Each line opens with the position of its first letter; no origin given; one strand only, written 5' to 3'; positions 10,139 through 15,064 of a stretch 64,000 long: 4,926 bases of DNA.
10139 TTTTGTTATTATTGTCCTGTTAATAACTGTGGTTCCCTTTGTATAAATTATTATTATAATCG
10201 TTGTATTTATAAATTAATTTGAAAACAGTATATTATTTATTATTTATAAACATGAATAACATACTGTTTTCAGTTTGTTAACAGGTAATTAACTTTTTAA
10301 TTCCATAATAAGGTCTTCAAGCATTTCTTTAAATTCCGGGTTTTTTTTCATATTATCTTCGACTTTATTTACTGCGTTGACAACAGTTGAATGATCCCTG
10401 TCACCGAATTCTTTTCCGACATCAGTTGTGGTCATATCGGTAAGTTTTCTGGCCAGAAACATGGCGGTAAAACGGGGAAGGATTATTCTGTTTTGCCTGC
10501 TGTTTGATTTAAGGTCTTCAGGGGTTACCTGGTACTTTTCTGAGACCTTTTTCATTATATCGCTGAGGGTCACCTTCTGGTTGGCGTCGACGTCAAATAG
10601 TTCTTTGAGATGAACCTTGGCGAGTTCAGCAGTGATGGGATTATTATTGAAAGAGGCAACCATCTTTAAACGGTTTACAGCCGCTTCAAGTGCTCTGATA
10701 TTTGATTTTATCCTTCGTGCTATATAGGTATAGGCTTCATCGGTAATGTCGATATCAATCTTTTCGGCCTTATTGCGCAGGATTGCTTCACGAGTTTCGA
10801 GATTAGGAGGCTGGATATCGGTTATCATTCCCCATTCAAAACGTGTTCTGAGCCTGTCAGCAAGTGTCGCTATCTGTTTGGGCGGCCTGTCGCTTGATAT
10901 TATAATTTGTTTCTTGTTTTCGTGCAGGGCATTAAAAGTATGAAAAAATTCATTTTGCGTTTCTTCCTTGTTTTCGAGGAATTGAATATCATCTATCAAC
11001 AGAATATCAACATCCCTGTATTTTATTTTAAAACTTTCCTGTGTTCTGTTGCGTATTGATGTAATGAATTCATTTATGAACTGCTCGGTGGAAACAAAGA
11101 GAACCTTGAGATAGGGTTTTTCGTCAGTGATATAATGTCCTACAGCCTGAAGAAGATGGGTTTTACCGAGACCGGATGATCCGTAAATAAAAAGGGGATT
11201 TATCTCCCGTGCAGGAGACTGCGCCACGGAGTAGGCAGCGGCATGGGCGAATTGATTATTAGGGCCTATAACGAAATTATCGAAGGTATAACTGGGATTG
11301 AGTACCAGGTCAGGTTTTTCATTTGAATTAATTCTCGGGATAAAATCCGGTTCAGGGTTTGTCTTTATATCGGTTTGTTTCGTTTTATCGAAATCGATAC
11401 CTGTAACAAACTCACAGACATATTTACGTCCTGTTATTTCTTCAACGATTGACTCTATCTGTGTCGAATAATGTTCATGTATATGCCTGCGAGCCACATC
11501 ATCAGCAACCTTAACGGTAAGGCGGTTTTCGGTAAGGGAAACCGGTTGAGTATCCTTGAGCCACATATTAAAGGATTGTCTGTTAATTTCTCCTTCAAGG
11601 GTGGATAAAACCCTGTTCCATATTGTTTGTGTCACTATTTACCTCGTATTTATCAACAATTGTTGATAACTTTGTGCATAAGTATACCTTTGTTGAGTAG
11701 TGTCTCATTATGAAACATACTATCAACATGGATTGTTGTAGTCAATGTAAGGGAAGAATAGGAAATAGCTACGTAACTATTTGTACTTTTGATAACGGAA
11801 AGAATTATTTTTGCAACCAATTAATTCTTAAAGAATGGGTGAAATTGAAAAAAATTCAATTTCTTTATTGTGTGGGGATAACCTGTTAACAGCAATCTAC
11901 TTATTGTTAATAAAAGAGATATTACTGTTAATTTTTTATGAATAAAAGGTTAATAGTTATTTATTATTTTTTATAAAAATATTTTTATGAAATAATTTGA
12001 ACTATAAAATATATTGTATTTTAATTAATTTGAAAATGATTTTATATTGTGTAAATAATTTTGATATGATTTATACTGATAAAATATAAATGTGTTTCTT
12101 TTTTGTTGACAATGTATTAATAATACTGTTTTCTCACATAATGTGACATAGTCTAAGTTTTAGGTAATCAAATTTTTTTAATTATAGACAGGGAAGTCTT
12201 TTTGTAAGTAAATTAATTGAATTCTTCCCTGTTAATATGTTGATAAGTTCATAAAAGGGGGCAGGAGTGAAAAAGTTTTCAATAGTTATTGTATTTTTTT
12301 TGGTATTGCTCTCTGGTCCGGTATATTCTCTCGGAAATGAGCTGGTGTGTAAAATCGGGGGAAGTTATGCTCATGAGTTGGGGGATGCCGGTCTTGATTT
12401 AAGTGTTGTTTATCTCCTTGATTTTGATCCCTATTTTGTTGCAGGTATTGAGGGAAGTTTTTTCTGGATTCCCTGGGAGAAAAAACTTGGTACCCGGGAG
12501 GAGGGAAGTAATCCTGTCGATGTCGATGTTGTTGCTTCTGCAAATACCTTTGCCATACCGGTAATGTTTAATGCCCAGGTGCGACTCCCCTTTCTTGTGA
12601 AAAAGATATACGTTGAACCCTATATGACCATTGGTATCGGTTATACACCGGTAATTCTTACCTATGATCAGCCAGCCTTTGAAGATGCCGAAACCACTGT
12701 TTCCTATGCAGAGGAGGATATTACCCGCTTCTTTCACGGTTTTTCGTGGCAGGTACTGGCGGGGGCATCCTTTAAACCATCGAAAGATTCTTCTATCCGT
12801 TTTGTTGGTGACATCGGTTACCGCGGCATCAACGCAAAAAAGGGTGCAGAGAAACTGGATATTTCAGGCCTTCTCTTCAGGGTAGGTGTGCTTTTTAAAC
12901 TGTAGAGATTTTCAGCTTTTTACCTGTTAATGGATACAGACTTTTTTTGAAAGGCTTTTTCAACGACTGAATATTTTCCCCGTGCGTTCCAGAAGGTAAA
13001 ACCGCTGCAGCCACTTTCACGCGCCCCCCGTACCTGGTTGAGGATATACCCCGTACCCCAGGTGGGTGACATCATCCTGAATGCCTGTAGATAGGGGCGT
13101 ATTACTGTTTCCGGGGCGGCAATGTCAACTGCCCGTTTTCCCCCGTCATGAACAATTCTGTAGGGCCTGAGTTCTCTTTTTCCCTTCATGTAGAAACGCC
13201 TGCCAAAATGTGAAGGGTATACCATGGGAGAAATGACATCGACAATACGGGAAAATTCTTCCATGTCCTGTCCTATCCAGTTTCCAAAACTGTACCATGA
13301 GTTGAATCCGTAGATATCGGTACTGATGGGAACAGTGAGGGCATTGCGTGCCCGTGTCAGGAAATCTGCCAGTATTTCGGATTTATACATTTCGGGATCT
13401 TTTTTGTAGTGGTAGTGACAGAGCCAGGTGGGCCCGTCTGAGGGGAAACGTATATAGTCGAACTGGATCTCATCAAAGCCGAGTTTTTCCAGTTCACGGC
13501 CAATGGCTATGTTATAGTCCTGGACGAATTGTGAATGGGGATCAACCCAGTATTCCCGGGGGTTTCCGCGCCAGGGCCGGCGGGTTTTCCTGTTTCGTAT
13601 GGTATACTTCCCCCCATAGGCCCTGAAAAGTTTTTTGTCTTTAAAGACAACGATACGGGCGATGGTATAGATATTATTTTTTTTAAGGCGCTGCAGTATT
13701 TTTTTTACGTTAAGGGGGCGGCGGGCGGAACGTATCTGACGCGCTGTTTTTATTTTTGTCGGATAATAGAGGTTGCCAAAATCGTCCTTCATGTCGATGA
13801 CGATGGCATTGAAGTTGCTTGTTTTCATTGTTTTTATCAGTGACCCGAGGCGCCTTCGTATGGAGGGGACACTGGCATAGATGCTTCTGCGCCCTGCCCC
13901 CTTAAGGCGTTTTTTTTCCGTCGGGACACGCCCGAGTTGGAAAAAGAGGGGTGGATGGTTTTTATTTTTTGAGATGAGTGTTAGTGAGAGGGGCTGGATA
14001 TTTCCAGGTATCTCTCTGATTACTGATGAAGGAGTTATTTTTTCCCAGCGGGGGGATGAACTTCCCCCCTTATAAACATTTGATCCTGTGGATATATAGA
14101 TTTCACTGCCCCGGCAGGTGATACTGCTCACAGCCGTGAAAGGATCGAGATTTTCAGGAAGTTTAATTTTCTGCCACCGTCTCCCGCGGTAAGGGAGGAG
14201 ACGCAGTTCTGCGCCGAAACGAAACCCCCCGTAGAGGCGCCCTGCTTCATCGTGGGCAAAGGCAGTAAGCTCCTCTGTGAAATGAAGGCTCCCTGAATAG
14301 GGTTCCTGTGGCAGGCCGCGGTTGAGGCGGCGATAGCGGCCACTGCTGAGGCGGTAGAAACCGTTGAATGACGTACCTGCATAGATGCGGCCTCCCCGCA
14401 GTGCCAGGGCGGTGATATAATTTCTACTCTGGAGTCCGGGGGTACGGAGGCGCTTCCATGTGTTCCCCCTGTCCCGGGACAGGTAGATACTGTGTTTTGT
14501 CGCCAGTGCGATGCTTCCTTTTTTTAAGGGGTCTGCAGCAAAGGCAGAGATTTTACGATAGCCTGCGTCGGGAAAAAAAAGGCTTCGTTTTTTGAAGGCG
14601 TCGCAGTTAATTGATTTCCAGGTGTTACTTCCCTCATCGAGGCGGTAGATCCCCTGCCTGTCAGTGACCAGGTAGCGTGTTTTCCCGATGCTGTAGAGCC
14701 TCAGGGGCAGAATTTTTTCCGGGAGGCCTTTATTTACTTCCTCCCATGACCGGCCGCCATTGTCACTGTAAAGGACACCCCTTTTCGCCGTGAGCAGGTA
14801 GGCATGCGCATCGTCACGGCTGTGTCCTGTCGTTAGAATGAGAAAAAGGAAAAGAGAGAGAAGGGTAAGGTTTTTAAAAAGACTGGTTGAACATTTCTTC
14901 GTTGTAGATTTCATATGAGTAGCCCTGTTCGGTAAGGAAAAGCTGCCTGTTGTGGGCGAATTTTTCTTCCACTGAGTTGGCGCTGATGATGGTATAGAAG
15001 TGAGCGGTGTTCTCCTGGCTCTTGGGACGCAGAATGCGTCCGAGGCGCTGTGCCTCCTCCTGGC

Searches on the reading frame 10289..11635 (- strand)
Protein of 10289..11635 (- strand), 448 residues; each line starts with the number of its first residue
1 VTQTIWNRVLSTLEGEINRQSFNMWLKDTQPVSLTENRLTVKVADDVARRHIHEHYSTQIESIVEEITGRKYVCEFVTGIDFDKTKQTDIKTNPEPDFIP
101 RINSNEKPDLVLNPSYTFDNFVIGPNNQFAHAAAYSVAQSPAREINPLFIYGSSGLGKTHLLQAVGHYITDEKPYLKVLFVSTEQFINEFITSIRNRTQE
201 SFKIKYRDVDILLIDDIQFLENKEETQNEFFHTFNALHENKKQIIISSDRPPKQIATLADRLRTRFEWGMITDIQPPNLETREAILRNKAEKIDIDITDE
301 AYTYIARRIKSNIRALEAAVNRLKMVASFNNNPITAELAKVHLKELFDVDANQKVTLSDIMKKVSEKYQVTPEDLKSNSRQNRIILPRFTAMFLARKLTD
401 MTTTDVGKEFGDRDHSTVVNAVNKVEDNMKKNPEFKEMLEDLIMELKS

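Call 43: search_protein_families(library=pfam, proteins=[window:10289-11635:-])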
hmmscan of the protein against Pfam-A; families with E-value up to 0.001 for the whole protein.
window:10289-11635:- (448 aa): 7 families
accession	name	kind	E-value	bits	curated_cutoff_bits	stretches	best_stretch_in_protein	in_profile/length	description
PF00308.24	Bac_DnaA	-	3.2e-73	245.7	23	1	112-273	1-162/162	Bacterial DnaA ATPAse domain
PF08299.17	Bac_DnaA_C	-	7.8e-25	87.1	31.5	1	358-425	2-69/69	Bacterial dnaA protein helix-turn-helix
PF11638.13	DnaA_N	-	7.9e-12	45.2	24.6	1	3-65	1-64/65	DnaA N-terminal domain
PF01695.23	IstB_IS21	-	3.1e-08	33.8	24.1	1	148-251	95-195/238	IstB-like ATP binding protein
PF00004.35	AAA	-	5.5e-08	33.8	21.2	1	149-267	2-128/131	ATPase family associated with various cellular activities (AAA)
PF01637.24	ATPase_2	-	0.00055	20.2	33.2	1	146-249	21-117/225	ATPase domain predominantly from Archaea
PF13173.12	AAA_14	-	0.00066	20.1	27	0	147-234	4-88/129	AAA domain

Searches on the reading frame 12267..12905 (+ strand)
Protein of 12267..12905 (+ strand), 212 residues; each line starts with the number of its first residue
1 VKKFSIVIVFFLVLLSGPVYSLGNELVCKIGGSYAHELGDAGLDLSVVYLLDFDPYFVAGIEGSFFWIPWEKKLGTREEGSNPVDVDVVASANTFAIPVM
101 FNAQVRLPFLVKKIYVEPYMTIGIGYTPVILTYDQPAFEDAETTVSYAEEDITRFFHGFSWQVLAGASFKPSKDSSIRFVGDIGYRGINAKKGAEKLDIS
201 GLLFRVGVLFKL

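Call 43: search_protein_families(library=pfam, proteins=[window:12267-12905:+])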
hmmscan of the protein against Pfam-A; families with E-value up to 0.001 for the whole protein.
window:12267-12905:+ (212 aa): 1 family
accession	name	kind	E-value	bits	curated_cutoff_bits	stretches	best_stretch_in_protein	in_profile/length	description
PF13505.12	OMP_b-brl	-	1.2e-05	26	28.7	1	52-210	53-175/175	Outer membrane protein beta-barrel domain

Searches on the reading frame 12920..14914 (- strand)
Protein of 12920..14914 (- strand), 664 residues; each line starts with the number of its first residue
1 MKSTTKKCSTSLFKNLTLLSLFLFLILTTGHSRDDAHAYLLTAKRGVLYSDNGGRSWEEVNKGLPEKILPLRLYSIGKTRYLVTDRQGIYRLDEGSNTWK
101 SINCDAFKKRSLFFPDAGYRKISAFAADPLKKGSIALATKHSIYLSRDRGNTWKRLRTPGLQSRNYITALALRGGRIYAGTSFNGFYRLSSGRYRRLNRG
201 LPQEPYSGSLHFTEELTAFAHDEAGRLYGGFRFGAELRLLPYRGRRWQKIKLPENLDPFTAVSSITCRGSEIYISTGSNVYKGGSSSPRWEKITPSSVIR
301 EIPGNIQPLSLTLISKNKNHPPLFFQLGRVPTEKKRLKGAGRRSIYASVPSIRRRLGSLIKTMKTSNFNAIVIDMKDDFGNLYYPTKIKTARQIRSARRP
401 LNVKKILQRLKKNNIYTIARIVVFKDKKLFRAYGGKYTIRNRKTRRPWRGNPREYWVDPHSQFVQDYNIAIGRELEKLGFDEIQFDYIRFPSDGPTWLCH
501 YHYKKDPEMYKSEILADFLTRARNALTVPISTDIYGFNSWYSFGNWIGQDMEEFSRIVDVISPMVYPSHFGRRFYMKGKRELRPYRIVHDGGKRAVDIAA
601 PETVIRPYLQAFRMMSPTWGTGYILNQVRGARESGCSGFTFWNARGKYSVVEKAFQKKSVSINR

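Call 43: search_protein_families(library=pfam, proteins=[window:12920-14914:-])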
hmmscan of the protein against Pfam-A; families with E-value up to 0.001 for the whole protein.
window:12920-14914:- (664 aa): 2 families
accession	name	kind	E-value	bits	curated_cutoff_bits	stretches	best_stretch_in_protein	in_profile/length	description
PF13200.12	DUF4015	-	6.2e-84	282.2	27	1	345-648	2-313/313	Putative glycosyl hydrolase domain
PF15902.12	Sortilin-Vps10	-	2.7e-05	23.6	33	0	121-163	24-67/446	Sortilin, neurotensin receptor 3,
